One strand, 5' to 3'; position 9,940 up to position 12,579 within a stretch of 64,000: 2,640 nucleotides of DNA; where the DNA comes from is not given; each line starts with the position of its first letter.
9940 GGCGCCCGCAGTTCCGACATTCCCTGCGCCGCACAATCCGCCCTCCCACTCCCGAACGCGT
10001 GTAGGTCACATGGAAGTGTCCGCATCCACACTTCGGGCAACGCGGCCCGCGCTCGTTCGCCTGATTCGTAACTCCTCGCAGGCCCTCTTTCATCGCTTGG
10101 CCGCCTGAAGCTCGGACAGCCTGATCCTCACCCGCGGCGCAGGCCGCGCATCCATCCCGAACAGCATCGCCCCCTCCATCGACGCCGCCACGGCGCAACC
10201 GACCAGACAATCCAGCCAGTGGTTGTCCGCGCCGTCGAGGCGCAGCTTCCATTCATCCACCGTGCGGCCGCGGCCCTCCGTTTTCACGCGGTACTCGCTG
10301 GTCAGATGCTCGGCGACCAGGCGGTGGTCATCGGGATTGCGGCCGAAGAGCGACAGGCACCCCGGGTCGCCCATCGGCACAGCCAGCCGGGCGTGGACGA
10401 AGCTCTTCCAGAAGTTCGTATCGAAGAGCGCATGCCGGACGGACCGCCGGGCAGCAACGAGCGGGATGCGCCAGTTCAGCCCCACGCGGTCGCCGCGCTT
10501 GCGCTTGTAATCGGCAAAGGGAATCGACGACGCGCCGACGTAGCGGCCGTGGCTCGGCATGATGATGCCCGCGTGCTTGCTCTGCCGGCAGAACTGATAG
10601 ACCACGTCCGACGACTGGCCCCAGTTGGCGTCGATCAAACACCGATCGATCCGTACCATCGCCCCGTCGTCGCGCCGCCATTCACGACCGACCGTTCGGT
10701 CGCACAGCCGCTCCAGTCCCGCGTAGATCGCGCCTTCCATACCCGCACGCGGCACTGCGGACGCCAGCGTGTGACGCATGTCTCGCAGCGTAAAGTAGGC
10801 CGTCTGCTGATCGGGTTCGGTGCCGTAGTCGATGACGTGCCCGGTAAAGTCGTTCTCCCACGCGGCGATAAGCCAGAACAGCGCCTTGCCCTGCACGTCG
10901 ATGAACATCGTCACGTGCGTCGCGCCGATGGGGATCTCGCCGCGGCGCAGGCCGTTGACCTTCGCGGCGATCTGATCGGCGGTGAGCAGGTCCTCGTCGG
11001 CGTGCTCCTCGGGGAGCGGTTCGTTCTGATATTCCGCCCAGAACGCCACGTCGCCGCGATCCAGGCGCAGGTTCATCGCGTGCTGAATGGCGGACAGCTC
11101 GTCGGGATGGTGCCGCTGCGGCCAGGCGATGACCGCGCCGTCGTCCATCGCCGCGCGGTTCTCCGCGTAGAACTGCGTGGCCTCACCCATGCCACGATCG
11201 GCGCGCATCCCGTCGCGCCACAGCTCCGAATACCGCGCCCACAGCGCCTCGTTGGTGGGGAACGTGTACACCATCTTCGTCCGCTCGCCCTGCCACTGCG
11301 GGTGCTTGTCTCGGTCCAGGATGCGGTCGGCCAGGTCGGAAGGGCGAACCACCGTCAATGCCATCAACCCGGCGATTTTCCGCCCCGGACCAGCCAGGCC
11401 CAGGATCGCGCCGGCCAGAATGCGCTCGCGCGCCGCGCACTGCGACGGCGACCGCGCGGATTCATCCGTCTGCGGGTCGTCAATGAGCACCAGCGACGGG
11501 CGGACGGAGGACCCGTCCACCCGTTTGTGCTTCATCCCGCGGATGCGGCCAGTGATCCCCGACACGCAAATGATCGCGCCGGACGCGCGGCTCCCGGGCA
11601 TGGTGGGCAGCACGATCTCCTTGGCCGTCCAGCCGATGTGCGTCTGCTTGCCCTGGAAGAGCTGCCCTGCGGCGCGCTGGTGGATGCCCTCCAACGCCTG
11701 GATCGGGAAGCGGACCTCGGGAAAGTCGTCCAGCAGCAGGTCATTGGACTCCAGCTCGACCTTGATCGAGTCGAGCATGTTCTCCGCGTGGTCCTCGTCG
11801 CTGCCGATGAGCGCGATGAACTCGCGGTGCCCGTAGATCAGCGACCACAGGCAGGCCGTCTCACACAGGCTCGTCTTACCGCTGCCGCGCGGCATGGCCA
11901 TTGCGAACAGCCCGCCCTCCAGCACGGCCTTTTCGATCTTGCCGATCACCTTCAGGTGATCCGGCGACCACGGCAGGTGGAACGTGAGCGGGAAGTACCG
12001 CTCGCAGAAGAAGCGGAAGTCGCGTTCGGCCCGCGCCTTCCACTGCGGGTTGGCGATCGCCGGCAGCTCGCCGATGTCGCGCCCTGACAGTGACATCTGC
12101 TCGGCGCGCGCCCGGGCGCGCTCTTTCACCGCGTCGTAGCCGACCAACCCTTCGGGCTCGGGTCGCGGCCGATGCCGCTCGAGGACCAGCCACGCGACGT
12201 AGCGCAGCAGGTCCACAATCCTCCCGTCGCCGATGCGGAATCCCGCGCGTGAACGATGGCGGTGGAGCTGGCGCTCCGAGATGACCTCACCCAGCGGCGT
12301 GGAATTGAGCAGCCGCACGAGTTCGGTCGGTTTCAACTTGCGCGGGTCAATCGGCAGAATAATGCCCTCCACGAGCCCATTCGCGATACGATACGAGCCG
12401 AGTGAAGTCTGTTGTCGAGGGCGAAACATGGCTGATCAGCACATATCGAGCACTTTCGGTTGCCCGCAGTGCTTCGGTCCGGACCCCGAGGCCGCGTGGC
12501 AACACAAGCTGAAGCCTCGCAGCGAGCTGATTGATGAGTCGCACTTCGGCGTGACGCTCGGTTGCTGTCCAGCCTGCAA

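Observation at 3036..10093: Giant secreted FG-GAP/Ca-repeat/LamG/dockerin protein gene embedded in the phage packaging-head module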

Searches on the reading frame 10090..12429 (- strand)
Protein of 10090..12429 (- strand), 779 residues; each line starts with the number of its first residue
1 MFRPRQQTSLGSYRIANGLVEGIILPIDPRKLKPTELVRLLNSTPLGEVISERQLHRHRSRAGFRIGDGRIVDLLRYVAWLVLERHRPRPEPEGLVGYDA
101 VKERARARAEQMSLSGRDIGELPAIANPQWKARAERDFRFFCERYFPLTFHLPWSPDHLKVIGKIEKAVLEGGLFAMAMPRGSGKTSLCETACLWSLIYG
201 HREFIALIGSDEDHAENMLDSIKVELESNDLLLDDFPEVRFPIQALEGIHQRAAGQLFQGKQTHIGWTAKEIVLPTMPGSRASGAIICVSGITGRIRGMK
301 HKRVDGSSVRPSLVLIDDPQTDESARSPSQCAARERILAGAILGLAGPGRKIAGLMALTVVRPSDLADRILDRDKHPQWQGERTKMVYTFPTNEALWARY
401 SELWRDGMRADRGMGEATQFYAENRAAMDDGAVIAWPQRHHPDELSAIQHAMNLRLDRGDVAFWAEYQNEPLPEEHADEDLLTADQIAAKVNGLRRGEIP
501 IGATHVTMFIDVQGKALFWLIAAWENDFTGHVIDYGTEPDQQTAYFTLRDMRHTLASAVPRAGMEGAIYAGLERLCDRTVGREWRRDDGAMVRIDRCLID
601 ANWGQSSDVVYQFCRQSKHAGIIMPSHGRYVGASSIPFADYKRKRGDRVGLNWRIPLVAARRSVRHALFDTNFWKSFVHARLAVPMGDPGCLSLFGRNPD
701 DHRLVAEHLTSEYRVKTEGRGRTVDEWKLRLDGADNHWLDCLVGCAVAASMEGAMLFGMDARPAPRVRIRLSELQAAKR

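Call 7: search_protein_families(library=pfam, proteins=[window:10090-12429:-], max_evalue=0.01)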
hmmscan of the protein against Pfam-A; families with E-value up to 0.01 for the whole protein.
window:10090-12429:- (779 aa): 1 family
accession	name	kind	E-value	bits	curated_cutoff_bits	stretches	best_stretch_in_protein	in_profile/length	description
PF20454.4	GpA_nuclease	-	4.7e-24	85.5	22.5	1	480-753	54-288/294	Terminase large subunit gpA, endonuclease domain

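Call 8: search_protein_families(library=phrogs, proteins=[window:10090-12429:-], max_evalue=0.01)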
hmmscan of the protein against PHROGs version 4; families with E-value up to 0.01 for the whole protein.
window:10090-12429:- (779 aa): 3 families
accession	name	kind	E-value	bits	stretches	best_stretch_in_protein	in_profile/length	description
phrog_38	-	head and packaging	1.2e-36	127.7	1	114-489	266-535/760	terminase large subunit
phrog_15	-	head and packaging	2.3e-26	93.4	1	478-762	688-932/1330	terminase large subunit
phrog_4758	-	head and packaging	0.0025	18.2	0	124-329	6-177/243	terminase large subunit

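Call 19: find_homologous_proteins(query=window:10090-12429:-)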
Query window:10090-12429:- (779 aa): 6724 proteins with E <= 0.001 among 8000 candidates; the best 120 are listed.
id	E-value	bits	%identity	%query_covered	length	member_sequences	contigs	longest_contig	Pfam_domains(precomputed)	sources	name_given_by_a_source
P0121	0.0e+0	1769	100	98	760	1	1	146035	PF20454.5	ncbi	-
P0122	0.0e+0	1602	90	97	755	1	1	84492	PF20454.5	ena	-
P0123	0.0e+0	1595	90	97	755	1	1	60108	PF20454.5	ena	-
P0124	0.0e+0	1577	89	97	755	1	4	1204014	PF20454.5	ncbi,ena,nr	ncbi:MAG: phage terminase large subunit family protein [Phycisphaerae bacterium]|nr:phage terminase 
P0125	0.0e+0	1567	87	97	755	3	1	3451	PF20454.5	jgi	-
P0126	0.0e+0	1557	87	97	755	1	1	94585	PF20454.5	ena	-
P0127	0.0e+0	1548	86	97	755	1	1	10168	PF20454.5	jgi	-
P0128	0.0e+0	1539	85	97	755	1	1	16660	PF20454.5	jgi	-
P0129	0.0e+0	1538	85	97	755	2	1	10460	PF20454.5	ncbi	-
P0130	0.0e+0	1525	85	97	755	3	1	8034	PF20454.5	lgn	-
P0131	0.0e+0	1515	85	97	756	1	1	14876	PF20454.5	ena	-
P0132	0.0e+0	1515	85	97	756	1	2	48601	PF20454.5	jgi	-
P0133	0.0e+0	1510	84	96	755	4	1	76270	PF20454.5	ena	-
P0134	0.0e+0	1495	83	97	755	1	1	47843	PF20454.5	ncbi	-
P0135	0.0e+0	1492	83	96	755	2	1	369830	PF20454.5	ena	-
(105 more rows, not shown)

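Call 21: find_related_loci(query=window:10090-12369:-, collection=genome_contigs, flank=10000)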
Query window:10090-12369:- (759 aa) in genome_contigs; peptide patterns used: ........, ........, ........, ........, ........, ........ (x = any residue, [..] = any of these).
488 stretches matched a pattern; 455 encode a relative of the query (tblastn E <= 1e-3); the best 80 are kept; 80 distinct loci.
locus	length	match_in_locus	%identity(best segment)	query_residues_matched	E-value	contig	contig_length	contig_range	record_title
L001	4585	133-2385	86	5-755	0e+0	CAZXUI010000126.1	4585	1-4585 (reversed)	MAG TPA_asm: uncultured Planctomycetales bacterium isolate SRP193661_co1_35 genome assembly, contig: NODE_19135_length_4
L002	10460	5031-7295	85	5-759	0e+0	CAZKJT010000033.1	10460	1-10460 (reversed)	MAG TPA_asm: uncultured Planctomycetales bacterium isolate binchicken_co179_117 genome assembly, contig: NODE_11786_leng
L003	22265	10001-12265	85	5-759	0e+0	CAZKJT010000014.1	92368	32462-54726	MAG TPA_asm: uncultured Planctomycetales bacterium isolate binchicken_co179_117 genome assembly, contig: NODE_992_length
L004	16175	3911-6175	86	5-758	0e+0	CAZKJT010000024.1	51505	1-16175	MAG TPA_asm: uncultured Planctomycetales bacterium isolate binchicken_co179_117 genome assembly, contig: NODE_1971_lengt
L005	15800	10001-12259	84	7-759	0e+0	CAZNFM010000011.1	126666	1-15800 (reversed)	MAG TPA_asm: uncultured Planctomycetaceae bacterium isolate SRP278314_co1_347 genome assembly, contig: NODE_149_length_1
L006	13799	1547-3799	84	5-755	0e+0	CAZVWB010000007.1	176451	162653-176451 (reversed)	MAG TPA_asm: uncultured Planctomycetales bacterium isolate SRP287051_co2_4 genome assembly, contig: NODE_134_length_1764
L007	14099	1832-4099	82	7-759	0e+0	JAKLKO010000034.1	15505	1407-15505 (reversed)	MAG: Phycisphaerae bacterium isolate MAG.52 MAG.52-NODE_34_length_15505_cov_6.728092, whole genome shotgun sequence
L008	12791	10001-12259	83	3-755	0e+0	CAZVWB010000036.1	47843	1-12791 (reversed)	MAG TPA_asm: uncultured Planctomycetales bacterium isolate SRP287051_co2_4 genome assembly, contig: NODE_1658_length_478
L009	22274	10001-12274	82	5-759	0e+0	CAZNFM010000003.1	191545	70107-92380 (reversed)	MAG TPA_asm: uncultured Planctomycetaceae bacterium isolate SRP278314_co1_347 genome assembly, contig: NODE_51_length_19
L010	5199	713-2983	82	3-759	0e+0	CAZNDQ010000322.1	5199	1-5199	MAG TPA_asm: uncultured Planctomycetales bacterium isolate SRP193661_co1_48 genome assembly, contig: NODE_16000_length_5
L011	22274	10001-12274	82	5-759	0e+0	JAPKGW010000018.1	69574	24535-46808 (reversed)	MAG: Phycisphaerales bacterium isolate PDA_C_MAG.101 MAG.101_18, whole genome shotgun sequence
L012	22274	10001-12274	81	5-759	0e+0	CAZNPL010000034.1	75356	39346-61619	MAG TPA_asm: uncultured Phycisphaeraceae bacterium isolate SRP141376_co2_188 genome assembly, contig: NODE_867_length_75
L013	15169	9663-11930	80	4-759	0e+0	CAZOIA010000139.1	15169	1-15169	MAG TPA_asm: uncultured Planctomycetales bacterium isolate binchicken_co262_338 genome assembly, contig: NODE_4284_lengt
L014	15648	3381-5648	82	5-759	0e+0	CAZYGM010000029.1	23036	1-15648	MAG TPA_asm: uncultured Planctomycetales bacterium isolate binchicken_co43_202 genome assembly, contig: NODE_3808_length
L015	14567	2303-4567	81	5-759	0e+0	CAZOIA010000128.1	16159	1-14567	MAG TPA_asm: uncultured Planctomycetales bacterium isolate binchicken_co262_338 genome assembly, contig: NODE_3899_lengt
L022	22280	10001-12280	79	5-759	0e+0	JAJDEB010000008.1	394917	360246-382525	MAG: Phycisphaerae bacterium isolate OFTM112 OFTM112_7, whole genome shotgun sequence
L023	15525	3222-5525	79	3-759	0e+0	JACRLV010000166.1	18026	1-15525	MAG: Planctomycetota bacterium isolate NC_groundwater_1890_Pr3_B-0.1um_65_8 SR2-18-B1_coassembly_184382, whole genome sh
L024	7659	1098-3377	78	5-759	0e+0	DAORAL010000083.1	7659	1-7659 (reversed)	MAG TPA_asm: Phycisphaerae bacterium isolate AMR_MDS_0959 NODE_1488_length_7659_cov_8.388611, whole genome shotgun seque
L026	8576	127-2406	79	5-759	0e+0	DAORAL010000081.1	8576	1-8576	MAG TPA_asm: Phycisphaerae bacterium isolate AMR_MDS_0959 NODE_1308_length_8576_cov_8.384931, whole genome shotgun seque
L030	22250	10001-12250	81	5-754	0e+0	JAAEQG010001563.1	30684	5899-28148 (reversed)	MAG: bacterium isolate Gpa_12 GpaG_CONTIG5445209, whole genome shotgun sequence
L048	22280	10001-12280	77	2-759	0e+0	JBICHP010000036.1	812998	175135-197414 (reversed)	MAG: Phycisphaerales bacterium JB054 k141_60399, whole genome shotgun sequence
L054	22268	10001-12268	76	5-758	0e+0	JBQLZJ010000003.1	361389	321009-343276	MAG: Phycisphaerales bacterium isolate bin_4 contig_3, whole genome shotgun sequence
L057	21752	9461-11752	75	2-759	0e+0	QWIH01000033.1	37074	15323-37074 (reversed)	MAG: Leptolyngbya sp. PLA1 test_scaffold_774, whole genome shotgun sequence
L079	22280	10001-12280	74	1-759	0e+0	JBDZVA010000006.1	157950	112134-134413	MAG: Planctomycetaceae bacterium isolate PE_seawater30 NODE_18_length_157950, whole genome shotgun sequence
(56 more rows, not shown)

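Call 29: search_protein_families(library=pfam, proteins=[L026:2874-4055:+, L026:4121-8290:+, L030:12756-14570:+, L030:14564-15532:+, L015:5199-6497:+, L015:6582-7247:+, L015:7342-7923:+, L022:13168-15111:+, L007:4301-6109:-, L023:5662-7146:+], max_evalue=0.001)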
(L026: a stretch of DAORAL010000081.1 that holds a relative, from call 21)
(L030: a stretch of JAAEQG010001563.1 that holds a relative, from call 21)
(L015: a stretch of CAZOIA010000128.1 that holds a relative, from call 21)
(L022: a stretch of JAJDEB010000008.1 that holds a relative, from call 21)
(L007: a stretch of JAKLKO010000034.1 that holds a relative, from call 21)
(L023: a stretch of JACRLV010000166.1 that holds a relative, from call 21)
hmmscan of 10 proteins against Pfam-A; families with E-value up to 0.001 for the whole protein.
L026:2874-4055:+ (393 aa): 0 families

L026:4121-8290:+ (1389 aa): 1 family
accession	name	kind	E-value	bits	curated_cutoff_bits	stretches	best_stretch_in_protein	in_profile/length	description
PF01436.27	NHL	-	4.1e-09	36.4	20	0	644-662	4-22/28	NHL repeat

L030:12756-14570:+ (604 aa): 0 families

L030:14564-15532:+ (322 aa): 1 family
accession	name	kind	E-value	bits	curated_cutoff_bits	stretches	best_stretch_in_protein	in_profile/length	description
PF23416.1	DUF7107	-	9.8e-15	55.1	24.6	2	232-273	1-47/48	Domain of unknown function (DUF7107)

L015:5199-6497:+ (432 aa): 0 families

L015:6582-7247:+ (221 aa): 1 family
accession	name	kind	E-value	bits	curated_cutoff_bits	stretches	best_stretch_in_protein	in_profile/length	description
PF00404.24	Dockerin_1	-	6.3e-11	42.7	22.9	1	152-208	1-56/57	Dockerin type I domain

L015:7342-7923:+ (193 aa): 1 family
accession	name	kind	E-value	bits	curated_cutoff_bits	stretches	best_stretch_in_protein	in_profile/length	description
PF07589.16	PEP-CTERM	-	0.0002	21.8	20.7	1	159-178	2-21/24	PEP-CTERM motif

L022:13168-15111:+ (647 aa): 3 families
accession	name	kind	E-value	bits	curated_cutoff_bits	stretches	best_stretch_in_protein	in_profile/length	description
PF02415.23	Chlam_PMP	-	1.7e-15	55.9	20.6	0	228-244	2-18/19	Chlamydia polymorphic membrane protein (Chlamydia_PMP) repeat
PF00404.24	Dockerin_1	-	6.8e-08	33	22.9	1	528-576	1-51/57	Dockerin type I domain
PF01095.25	Pectinesterase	-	0.00066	18.9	27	1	64-124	3-68/298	Pectinesterase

L007:4301-6109:- (602 aa): 0 families

L023:5662-7146:+ (494 aa): 0 families

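Call 30: search_protein_families(library=pfam, proteins=[L057:12685-14277:-, L057:11977-12669:-, L048:12607-13494:-, L048:13627-15546:-, L079:12512-13450:+, L079:13422-14054:+, L054:12150-14093:+, L054:14071-15315:+, L003:15182-17638:+, L003:13769-14788:-], max_evalue=0.001)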
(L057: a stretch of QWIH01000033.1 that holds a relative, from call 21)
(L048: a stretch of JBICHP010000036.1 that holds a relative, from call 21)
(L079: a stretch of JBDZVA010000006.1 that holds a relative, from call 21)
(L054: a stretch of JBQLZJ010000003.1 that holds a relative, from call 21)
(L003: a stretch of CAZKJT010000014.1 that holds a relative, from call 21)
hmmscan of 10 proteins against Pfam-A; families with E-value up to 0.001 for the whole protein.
L057:12685-14277:- (530 aa): 1 family
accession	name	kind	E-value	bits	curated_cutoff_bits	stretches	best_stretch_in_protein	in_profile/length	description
PF14487.12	DarT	-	2.6e-10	40.8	22.5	1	323-482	2-170/201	ssDNA thymidine ADP-ribosyltransferase, DarT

L057:11977-12669:- (230 aa): 1 family
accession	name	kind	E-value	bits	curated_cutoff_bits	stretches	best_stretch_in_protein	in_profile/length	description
PF22397.2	NADAR-DarT1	-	5.9e-79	264.9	27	1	2-209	1-210/212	DarT1-associated NADAR antitoxin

L048:12607-13494:- (295 aa): 2 families
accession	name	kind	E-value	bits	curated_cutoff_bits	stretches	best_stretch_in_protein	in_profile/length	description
PF04055.27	Radical_SAM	-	2.7e-19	70.4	29.5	1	16-157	7-151/166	Radical SAM superfamily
PF13353.11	Fer4_12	-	9.6e-05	23.1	22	1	14-115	13-114/137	4Fe-4S single cluster domain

L048:13627-15546:- (639 aa): 0 families

L079:12512-13450:+ (312 aa): 7 families
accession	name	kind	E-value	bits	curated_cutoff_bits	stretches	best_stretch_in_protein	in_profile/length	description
PF01555.25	N6_N4_Mtase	-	3.9e-47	161.5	26.7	1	38-278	2-219/221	DNA methylase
PF03602.21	Cons_hypoth95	-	6.7e-12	45.9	24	1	240-282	41-84/182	Conserved hypothetical protein 95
PF05175.20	MTS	-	0.00011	22.3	23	0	27-53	89-115/170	Methyltransferase small domain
PF02086.21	MethyltransfD12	-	0.00016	22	22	0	230-279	9-59/253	D12 class N6 adenine-specific DNA methyltransferase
PF13649.12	Methyltransf_25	-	0.00023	22.2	27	0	244-307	1-68/97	Methyltransferase domain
PF13847.12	Methyltransf_31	-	0.00035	20.7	27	0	239-307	2-78/145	Methyltransferase domain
PF08241.18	Methyltransf_11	-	0.00087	20.3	21.2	0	246-310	2-67/95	Methyltransferase domain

L079:13422-14054:+ (210 aa): 0 families

L054:12150-14093:+ (647 aa): 6 families
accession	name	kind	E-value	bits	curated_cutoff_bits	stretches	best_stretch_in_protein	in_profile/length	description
PF07728.20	AAA_5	-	7.3e-22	78.3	22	1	381-526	2-139/139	AAA domain (dynein-related subfamily)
PF00004.35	AAA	-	3.3e-07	31.3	21.2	1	381-528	1-125/131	ATPase family associated with various cellular activities (AAA)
PF07726.17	AAA_3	-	3.7e-06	27.3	27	1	381-513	2-115/131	ATPase family associated with various cellular activities (AAA)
PF13401.12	AAA_22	-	9.5e-05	23.2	27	1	378-481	5-109/130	AAA domain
PF13191.12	AAA_16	-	0.00054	20.9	32.6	0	379-426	25-72/167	AAA ATPase domain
PF20720.3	nSTAND3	-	0.00057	20.1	27.2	0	368-405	7-44/155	Novel STAND NTPase 3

L054:14071-15315:+ (414 aa): 1 family
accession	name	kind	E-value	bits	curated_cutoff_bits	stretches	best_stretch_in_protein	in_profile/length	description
PF10117.15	McrBC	-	4.1e-55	187.4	23.9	1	48-348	3-318/318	McrBC 5-methylcytosine restriction system component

L003:15182-17638:+ (818 aa): 5 families
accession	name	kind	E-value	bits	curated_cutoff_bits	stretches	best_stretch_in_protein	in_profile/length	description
PF00122.25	E1-E2_ATPase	-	1.7e-49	168.2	28.1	1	289-474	2-181/181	E1-E2 ATPase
PF00702.32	Hydrolase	-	1.5e-36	127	26.4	1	493-704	4-190/191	haloacid dehalogenase-like hydrolase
PF00403.32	HMA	-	6.9e-13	49.2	24.8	1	31-89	4-62/62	Heavy-metal-associated domain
PF12710.13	HAD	-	9.2e-06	26.6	27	1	624-701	85-188/189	haloacid dehalogenase-like hydrolase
PF08282.18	Hydrolase_3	-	2.6e-05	24.5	20.9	1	685-735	203-253/255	haloacid dehalogenase-like hydrolase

L003:13769-14788:- (339 aa): 0 families

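Call 37: find_related_loci(query=window:10090-12369:-, collection=viral_contigs, flank=10000)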
Query window:10090-12369:- (759 aa) in viral_contigs; peptide patterns used: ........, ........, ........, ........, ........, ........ (x = any residue, [..] = any of these).
511 stretches matched a pattern; 508 encode a relative of the query (tblastn E <= 1e-3); the best 80 are kept; 80 distinct loci.
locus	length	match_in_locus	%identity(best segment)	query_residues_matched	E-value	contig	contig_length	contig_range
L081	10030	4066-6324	87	5-757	0e+0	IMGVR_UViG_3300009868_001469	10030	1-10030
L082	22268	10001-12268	85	5-759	0e+0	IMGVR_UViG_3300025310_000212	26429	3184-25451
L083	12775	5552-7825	82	5-759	0e+0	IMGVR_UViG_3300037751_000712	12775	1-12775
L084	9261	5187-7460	82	5-759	0e+0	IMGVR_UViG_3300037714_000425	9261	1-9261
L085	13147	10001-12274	82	5-759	0e+0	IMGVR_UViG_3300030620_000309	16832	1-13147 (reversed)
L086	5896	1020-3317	81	5-759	0e+0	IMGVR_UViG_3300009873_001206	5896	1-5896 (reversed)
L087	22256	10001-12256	82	4-755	0e+0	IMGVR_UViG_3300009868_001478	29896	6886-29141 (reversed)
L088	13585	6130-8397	81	5-759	0e+0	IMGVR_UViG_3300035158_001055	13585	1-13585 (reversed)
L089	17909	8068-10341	81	5-759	0e+0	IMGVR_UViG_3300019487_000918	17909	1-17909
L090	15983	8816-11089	81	5-759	0e+0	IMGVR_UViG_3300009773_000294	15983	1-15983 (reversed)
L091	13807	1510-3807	80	5-759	0e+0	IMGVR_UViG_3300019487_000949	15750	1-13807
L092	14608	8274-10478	82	4-738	0e+0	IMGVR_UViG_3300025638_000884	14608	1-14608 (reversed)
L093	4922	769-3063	81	5-759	0e+0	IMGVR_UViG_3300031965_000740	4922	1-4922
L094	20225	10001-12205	82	4-738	0e+0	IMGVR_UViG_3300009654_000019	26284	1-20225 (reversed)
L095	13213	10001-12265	80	5-759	0e+0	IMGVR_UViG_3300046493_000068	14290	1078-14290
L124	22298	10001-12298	75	5-759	0e+0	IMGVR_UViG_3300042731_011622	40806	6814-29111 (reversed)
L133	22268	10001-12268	74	5-758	0e+0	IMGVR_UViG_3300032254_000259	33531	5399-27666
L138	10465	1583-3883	75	3-759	0e+0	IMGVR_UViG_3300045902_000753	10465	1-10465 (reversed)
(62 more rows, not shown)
